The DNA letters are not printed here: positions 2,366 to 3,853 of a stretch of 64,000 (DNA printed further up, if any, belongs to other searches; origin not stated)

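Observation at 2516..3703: ER-retained, NBD-only Hsp70 relative with degenerate ATP-binding motifs (candidate pseudo-chaperone)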

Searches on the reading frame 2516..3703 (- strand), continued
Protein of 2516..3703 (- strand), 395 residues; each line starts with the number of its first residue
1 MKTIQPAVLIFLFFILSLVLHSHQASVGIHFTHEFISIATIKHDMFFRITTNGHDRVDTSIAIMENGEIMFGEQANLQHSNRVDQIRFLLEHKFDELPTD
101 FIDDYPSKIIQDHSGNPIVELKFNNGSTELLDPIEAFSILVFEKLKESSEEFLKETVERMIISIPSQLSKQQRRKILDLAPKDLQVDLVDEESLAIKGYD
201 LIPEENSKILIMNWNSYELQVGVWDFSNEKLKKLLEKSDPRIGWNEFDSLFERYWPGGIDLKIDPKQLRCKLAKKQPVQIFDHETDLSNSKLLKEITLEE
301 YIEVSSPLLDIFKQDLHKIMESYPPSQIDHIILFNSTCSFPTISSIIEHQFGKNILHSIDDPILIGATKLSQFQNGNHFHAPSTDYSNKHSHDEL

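Call 31: list_cluster_members(proteins=[P0010, P0011, P0012, P0013, P0014, P0015, P0016, P0017, P0018, P0002])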
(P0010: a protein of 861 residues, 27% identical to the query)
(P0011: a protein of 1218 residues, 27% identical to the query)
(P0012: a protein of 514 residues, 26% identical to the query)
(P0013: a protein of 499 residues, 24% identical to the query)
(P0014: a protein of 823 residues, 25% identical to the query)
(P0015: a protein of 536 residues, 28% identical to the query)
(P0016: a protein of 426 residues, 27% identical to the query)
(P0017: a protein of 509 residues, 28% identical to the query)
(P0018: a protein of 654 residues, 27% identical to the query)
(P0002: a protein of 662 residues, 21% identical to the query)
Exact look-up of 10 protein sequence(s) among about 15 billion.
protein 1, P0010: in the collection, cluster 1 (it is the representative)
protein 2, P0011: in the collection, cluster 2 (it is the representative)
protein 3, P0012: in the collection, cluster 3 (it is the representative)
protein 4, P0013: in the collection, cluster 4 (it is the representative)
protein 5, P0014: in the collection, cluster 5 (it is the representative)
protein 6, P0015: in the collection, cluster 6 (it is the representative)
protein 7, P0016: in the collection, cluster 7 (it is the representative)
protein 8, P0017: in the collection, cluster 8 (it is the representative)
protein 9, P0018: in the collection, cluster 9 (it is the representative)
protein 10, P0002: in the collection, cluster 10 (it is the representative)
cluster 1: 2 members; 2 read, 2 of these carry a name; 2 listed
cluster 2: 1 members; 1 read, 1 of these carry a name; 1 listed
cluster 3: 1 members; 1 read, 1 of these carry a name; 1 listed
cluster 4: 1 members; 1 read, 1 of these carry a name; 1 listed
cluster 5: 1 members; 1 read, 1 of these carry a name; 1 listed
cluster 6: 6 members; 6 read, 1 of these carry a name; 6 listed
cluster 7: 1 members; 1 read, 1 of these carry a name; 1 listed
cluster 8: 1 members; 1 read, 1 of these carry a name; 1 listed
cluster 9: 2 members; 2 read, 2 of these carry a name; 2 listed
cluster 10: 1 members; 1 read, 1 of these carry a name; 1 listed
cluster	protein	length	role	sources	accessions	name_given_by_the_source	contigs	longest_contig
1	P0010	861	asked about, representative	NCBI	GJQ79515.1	hypothetical protein Trydic_g8792 [Trypoxylus dichotomus]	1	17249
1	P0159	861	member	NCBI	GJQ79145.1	hypothetical protein Trydic_g3601 [Trypoxylus dichotomus]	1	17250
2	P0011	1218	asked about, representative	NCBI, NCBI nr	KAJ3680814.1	hypothetical protein LUZ60_015303 [Juncus effusus]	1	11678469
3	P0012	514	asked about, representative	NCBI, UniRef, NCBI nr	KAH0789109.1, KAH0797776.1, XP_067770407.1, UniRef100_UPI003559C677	molecular chaperone Hsp70 [Histomonas meleagridis] | molecular chaperone Hsp70 n=1 Tax=Histomonas meleagridis TaxID=135588 RepID=UPI003559C677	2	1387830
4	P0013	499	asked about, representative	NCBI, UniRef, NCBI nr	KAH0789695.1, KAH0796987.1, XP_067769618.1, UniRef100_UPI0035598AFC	cytoplasmic heat shock protein 70 [Histomonas meleagridis] | cytoplasmic heat shock protein 70 n=1 Tax=Histomonas meleagridis TaxID=135588 ...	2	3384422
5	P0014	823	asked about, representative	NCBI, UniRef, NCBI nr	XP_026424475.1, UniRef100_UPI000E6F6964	heat shock cognate 71 kDa protein-like [Papaver somniferum] | heat shock cognate 71 kDa protein-like n=1 Tax=Papaver somniferum TaxID=3469 ...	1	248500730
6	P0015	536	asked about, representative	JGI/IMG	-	molecular chaperone DnaK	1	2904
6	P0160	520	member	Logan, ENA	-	-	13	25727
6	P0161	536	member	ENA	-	-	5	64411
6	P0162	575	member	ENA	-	-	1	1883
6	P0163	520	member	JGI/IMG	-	-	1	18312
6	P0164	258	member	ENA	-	-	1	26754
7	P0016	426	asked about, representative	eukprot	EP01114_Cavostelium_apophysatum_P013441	TRINITY_DN3258_c0_g1_i1.p1 TRINITY_DN3258_c0_g1~~TRINITY_DN3258_c0_g1_i1.p1 ORF ...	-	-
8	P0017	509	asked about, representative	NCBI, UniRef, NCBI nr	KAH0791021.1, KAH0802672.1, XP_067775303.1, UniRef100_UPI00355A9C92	hsp71-like protein [Histomonas meleagridis] | hsp71-like protein n=1 Tax=Histomonas meleagridis TaxID=135588 RepID=UPI00355A9C92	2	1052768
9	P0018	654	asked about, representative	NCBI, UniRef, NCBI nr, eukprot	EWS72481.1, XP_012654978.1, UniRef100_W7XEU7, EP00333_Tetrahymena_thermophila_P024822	heat shock-binding protein 70, ER luminal protein (macronuclear) [Tetrahymena thermophila ... | Heat shock-binding protein 70, ER luminal protein n=1 Tax=Tetrahymena thermophila (strain ... | heat shock-binding protein 70, ER luminal protein [Tetrahymena thermophila SB210]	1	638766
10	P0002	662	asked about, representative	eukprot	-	snap_masked-scaffold_15-processed-gene-1.8-mRNA-1 protein AED:0.03 eAED:0.03 ...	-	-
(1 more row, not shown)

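Call 32: predict_structure(alignment_id=A1)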
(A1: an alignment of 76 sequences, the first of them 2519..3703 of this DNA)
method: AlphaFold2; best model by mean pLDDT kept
length: 395 residues; sequences in the alignment: 76
mean_pLDDT: 88.2   pTM: 0.85
mean pLDDT of the five models: 88.2, 86.0, 85.6, 84.8, 84.6
residues with pLDDT >= 90: 269; 70-90: 89; 50-70: 23; < 50: 14
segments of 3 or more residues with pLDDT < 50: 382-395
pLDDT, mean of each block of 10 residues (from residue 1): 86 82 86 94 92 89 93 89 94 94 95 97 96 94 92 95 94 96 96 95 96 93 95 95 90 69 79 82 69 86 93 97 98 81 93 87 96 78 42 32
secondary structure, 60 per line:
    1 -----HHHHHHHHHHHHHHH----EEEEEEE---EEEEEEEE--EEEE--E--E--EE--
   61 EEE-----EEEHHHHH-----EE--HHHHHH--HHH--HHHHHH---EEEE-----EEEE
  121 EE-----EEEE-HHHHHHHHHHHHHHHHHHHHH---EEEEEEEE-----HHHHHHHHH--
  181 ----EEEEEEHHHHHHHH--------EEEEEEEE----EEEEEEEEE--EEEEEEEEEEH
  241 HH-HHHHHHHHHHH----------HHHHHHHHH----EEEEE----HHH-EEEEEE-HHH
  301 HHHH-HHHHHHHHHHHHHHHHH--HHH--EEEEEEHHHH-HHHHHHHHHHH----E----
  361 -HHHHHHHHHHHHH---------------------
elements in order: H6-20 E25-31 E35-42 E45-48 E61-63 E69-71 H72-76 H86-91 H99-104 E108-111 E117-122 E128-131 H133-153 E157-164 H170-178 E185-190 H191-198 E207-214 E219-227 E230-239 H244-254 H265-273 E278-282 E291-296 H298-304 H306-322 E330-335 H336-339 H341-351 H362-374

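Call 35: fold_search(model_id=the predicted structure, library=pdb)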
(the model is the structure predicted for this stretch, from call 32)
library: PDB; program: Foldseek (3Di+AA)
matches with E <= 10: 1587; with E <= 0.001: 667
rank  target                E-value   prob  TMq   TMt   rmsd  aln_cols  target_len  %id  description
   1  9bls_A                1.2e-25  1.00  0.75  0.51   4.0       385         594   19  Structure of the human mitochondrial Hsp70 (mortalin; R126W mutant) bound to nucleotide exchange factor GrpEL1 (WT) (released 2025-01-15)
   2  3iuc_C                1.6e-25  1.00  0.75  0.76   4.0       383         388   18  Crystal structure of the human 70kDa heat shock protein 5 (BiP/GRP78) ATPase domain in complex with ADP (released 2009-09-22)
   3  6ha7_A                3.4e-25  1.00  0.74  0.76   4.2       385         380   18  Crystal structure of the BiP NBD and MANF complex (released 2019-02-06)
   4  7a4v                  3.4e-25  1.00  0.74  0.57   7.8       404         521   18  Crystal structure of lid-truncated ADP-bound BiP in an oligomeric state (released 2020-12-16)
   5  5ex5_B                3.6e-25  1.00  0.74  0.77   4.2       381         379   19  Crystal structure of human GRP78 (70kDa heat shock protein 5 / BIP) ATPase domain in complex with 7-deaza-ADP and inor (released 2016-06-15)
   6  6rzq_A                3.6e-25  1.00  0.73  0.75   4.7       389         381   19  Plasmodium falciparum Hsp70-x chaperone nucleotide binding domain - ANP-PnP bound state (released 2019-10-02)
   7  6ha7_B                3.9e-25  1.00  0.74  0.76   4.1       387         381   19  Crystal structure of the BiP NBD and MANF complex (released 2019-02-06)
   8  7kru_A                3.9e-25  1.00  0.69  0.52   5.6       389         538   20  Stimulating state of a truncated Hsp70 DnaK fused with a substrate peptide (released 2021-09-15)
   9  1atr                  4.1e-25  1.00  0.75  0.77   4.3       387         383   20  THREONINE 204 OF THE CHAPERONE PROTEIN HSC70 INFLUENCES THE STRUCTURE OF THE ACTIVE SITE BUT IS NOT ESSENTIAL FOR ATP HY (released 1993-10-31)
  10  3iuc_A                4.8e-25  1.00  0.75  0.78   4.1       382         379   18  Crystal structure of the human 70kDa heat shock protein 5 (BiP/GRP78) ATPase domain in complex with ADP (released 2009-09-22)
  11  6b1m_A                4.8e-25  1.00  0.72  0.75   4.3       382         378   20  Disrupted hydrogen bond network impairs ATPase activity in an Hsc70 cysteine mutant (released 2018-01-17)
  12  7a4u                  5.1e-25  1.00  0.74  0.58   4.2       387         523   18  Crystal structure of lid-truncated apo BiP in an oligomeric state (released 2020-12-16)
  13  6p2u                  5.1e-25  1.00  0.73  0.75   4.5       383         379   20  Structure of Mortalin-NBD with N6-propargyladenosine-5'-diphosphate (released 2019-06-19)
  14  4fl9                  5.4e-25  1.00  0.75  0.56   4.3       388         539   20  Crystal Structure of bovine hsc70(aa1-554)E213A/D214A at 1.9A Resolution (released 2013-10-02)
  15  6eof                  5.4e-25  1.00  0.68  0.54   5.5       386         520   18  Crystal structure of AMPylated GRP78 in ADP state (released 2017-11-01)
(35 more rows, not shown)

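Call 41: search_protein_families(library=ncbifam, proteins=[window:2519-3703:-], max_evalue=1)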
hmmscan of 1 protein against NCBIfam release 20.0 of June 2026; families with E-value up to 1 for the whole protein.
window:2519-3703:- (395 aa): 10 families
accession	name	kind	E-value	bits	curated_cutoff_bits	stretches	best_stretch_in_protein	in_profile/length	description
NF002399.0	PRK01433.1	equivalog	7.5e-12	44.6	743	1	22-362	17-343/595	Fe-S protein assembly chaperone HscA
NF001413.0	PRK00290.1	equivalog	1.6e-09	36.7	648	1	49-249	27-226/625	molecular chaperone DnaK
TIGR02350.1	prok_dnaK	equivalog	2.9e-09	35.8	822.55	1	51-360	28-357/596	molecular chaperone DnaK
NF009946.0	PRK13410.1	equivalog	2.9e-07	29.1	1019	1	60-250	39-230/669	molecular chaperone DnaK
TIGR01991.1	HscA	equivalog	8.1e-05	21.3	708.55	1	61-367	37-355/600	Fe-S protein assembly chaperone HscA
NF003520.0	PRK05183.1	subfamily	8.9e-05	21.1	620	1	20-367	15-375/621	Fe-S protein assembly chaperone HscA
NF009947.0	PRK13411.1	equivalog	0.00012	20.3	1002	1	137-212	113-191/662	molecular chaperone DnaK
NF011660.0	PRK15080.1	equivalog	0.09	12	182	0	318-365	221-264/277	ethanolamine utilization protein EutJ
NF002397.0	PRK01415.1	equivalog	0.12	12.2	280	1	168-225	88-145/247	hypothetical protein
TIGR02529.1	EutJ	subfamily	0.18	11.2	152.1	0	325-359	192-226/239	ethanolamine utilization protein EutJ family protein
